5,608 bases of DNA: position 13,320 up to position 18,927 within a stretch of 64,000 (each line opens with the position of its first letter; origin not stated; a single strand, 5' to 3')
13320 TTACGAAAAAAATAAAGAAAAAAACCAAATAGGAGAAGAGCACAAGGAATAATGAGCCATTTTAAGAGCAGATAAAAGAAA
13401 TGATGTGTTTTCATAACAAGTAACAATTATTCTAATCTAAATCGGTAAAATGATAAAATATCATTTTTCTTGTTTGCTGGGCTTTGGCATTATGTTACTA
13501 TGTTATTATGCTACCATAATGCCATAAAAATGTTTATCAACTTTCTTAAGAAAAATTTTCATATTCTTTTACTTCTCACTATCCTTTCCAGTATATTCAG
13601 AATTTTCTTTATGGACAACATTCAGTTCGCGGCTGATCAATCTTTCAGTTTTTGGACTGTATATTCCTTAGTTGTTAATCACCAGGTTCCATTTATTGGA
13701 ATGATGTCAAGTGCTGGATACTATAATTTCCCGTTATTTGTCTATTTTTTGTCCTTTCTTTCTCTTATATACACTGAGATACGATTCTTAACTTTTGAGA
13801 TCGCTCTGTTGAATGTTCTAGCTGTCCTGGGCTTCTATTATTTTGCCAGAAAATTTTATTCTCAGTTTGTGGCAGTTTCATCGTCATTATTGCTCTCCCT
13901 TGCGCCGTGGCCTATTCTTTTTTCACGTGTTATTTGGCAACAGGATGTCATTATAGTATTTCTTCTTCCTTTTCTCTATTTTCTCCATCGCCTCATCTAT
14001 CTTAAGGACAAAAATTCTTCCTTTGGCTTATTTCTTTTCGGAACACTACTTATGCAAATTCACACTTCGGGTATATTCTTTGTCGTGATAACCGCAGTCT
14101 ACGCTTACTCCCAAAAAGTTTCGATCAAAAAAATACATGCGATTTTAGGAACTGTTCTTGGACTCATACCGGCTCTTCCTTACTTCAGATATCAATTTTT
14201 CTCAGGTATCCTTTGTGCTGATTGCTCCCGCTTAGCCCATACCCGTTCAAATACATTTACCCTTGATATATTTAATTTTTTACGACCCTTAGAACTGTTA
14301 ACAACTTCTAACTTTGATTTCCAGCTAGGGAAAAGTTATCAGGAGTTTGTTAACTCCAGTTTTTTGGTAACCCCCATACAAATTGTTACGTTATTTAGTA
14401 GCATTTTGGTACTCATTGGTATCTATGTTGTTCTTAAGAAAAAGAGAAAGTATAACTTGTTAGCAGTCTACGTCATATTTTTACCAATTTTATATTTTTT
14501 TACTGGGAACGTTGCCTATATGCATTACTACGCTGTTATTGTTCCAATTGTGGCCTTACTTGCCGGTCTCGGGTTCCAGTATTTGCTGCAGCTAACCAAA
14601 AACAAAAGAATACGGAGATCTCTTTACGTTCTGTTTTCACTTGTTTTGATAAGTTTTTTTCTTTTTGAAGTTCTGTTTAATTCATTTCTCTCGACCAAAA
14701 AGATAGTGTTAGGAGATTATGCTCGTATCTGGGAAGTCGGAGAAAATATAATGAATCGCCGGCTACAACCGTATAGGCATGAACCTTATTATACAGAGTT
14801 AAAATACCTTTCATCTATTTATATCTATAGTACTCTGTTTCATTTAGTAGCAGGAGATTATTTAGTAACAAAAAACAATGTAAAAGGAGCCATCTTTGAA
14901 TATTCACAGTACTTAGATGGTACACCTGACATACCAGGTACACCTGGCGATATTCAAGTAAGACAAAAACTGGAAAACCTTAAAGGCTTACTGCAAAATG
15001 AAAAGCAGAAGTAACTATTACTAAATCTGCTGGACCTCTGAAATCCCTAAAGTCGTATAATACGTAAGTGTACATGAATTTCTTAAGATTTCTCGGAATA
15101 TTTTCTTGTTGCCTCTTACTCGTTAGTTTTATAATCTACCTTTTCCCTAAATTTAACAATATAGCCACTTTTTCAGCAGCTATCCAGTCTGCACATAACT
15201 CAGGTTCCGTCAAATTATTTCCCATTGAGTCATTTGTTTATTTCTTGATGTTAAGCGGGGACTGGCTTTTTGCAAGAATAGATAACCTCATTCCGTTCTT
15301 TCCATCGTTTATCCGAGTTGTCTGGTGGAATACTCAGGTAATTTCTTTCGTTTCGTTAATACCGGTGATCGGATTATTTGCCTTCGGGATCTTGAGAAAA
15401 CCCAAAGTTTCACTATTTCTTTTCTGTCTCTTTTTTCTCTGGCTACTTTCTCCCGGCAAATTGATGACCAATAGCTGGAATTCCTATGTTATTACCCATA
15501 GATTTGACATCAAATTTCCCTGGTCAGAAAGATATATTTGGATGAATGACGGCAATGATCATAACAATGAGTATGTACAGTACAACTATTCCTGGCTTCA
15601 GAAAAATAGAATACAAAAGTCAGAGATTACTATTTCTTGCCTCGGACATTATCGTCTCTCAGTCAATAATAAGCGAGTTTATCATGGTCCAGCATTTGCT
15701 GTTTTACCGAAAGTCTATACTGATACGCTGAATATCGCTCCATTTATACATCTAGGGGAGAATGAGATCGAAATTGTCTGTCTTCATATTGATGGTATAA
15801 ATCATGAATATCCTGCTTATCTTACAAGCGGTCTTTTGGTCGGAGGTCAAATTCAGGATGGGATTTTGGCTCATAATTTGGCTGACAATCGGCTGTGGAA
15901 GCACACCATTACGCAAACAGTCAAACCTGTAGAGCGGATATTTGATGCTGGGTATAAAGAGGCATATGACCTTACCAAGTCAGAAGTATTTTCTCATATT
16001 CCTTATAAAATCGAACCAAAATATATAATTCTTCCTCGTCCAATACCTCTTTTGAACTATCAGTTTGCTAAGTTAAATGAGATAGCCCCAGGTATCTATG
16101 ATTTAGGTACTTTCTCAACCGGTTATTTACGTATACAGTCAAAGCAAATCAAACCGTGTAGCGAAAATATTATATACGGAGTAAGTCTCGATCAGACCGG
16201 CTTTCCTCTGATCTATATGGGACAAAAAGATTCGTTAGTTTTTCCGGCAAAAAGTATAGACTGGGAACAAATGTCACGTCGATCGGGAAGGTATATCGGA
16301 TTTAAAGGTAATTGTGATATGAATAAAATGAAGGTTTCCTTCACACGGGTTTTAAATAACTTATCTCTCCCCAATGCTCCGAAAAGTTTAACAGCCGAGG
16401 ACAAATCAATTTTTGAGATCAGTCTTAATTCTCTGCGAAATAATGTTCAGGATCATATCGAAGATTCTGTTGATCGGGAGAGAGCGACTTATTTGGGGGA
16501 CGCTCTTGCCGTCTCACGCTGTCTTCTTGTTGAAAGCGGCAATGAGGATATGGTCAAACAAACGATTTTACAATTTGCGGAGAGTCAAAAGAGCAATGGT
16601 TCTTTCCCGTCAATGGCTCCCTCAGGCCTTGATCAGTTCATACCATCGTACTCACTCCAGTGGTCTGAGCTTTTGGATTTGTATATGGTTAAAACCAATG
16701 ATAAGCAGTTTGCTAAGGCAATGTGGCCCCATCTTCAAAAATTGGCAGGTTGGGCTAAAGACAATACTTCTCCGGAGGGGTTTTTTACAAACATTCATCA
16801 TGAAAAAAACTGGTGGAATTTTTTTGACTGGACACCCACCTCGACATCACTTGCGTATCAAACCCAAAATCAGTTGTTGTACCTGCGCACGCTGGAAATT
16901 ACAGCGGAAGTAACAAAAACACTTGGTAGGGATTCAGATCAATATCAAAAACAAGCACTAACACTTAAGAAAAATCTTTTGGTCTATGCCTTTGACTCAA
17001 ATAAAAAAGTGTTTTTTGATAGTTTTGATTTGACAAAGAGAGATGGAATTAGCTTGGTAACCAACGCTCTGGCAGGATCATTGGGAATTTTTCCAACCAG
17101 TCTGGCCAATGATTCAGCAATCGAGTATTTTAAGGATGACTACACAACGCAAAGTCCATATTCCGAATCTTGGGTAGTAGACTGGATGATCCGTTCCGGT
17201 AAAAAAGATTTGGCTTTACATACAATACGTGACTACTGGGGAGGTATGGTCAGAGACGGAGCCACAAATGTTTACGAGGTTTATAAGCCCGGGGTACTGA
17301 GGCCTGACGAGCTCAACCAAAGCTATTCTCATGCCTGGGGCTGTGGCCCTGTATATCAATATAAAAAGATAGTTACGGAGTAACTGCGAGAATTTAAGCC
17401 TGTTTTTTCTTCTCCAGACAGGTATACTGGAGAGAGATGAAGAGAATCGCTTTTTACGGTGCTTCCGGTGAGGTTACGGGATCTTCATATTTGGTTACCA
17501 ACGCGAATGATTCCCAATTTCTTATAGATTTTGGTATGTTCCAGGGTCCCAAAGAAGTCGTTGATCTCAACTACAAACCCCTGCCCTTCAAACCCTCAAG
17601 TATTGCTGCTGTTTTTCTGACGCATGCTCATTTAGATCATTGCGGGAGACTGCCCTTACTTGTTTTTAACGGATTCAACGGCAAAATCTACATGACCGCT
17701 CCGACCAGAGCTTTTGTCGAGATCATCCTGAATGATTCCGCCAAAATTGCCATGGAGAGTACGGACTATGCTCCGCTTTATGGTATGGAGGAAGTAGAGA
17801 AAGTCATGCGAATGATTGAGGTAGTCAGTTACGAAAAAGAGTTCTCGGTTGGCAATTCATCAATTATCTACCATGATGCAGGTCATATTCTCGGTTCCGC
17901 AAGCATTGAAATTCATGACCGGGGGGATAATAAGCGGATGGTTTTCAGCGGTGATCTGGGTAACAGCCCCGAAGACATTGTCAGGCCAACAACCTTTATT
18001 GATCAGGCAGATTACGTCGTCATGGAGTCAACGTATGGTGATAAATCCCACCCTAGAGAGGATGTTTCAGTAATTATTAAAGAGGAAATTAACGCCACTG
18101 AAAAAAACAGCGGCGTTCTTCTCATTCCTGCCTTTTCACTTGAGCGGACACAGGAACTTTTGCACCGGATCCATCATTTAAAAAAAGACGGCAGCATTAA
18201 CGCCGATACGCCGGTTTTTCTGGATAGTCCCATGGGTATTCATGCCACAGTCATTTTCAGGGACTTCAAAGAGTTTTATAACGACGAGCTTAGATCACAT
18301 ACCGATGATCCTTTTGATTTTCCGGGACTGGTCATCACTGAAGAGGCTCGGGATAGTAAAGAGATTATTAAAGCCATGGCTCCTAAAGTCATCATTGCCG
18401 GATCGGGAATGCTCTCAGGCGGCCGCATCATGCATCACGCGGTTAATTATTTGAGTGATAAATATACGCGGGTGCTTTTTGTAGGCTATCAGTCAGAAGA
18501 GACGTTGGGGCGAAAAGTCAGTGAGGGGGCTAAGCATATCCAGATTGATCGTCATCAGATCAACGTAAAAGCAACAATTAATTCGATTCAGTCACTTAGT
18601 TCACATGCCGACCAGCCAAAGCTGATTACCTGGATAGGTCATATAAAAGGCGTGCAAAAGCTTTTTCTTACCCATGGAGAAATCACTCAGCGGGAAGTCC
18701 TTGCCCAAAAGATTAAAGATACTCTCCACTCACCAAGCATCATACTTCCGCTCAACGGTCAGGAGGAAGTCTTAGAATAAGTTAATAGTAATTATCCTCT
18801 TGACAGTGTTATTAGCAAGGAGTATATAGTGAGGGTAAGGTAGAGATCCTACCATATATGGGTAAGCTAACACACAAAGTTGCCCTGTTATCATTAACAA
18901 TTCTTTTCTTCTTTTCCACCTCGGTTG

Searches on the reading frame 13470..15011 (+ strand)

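Call 6: search_protein_families(library=pfam, proteins=[window:13470-15011:+], max_evalue=0.01)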
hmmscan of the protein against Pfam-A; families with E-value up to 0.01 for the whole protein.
window:13470-15011:+ (514 aa): 1 family
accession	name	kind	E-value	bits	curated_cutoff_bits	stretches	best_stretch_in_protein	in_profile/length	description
PF13231.12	PMT_2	-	0.0011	19.7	26.1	1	88-238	4-157/160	Dolichyl-phosphate-mannose-protein mannosyltransferase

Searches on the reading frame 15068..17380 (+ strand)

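Call 6: search_protein_families(library=pfam, proteins=[window:15068-17380:+], max_evalue=0.01)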
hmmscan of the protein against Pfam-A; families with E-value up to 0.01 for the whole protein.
window:15068-17380:+ (771 aa): 1 family
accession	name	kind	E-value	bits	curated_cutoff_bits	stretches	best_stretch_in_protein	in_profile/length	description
PF17389.8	Bac_rhamnosid6H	-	1.3e-19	71.2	24.5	1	447-763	15-332/339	Bacterial alpha-L-rhamnosidase 6 hairpin glycosidase domain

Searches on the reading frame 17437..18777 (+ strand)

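Call 6: search_protein_families(library=pfam, proteins=[window:17437-18777:+], max_evalue=0.01)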
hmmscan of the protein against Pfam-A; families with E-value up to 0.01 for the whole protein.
window:17437-18777:+ (447 aa): 6 families
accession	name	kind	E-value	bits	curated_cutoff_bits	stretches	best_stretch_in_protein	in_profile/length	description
PF10996.14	Beta-Casp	-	3.8e-34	118.2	27.7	1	238-360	1-119/120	Beta-Casp domain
PF00753.33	Lactamase_B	-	2.4e-13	50.9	22.7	1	12-185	3-161/196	Metallo-beta-lactamase superfamily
PF07521.17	RMMBL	-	4.2e-11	43.1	21.6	1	375-431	2-57/63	Zn-dependent metallo-hydrolase RNA specificity domain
PF16661.11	Lactamase_B_6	-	3e-08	33.7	27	1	24-191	5-179/193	Metallo-beta-lactamase superfamily domain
PF12706.13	Lactamase_B_2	-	5e-07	30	27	1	53-207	28-173/200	Beta-lactamase superfamily domain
PF19583.5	ODP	-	0.0017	18.7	27.2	1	16-188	4-150/194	ODP family beta lactamase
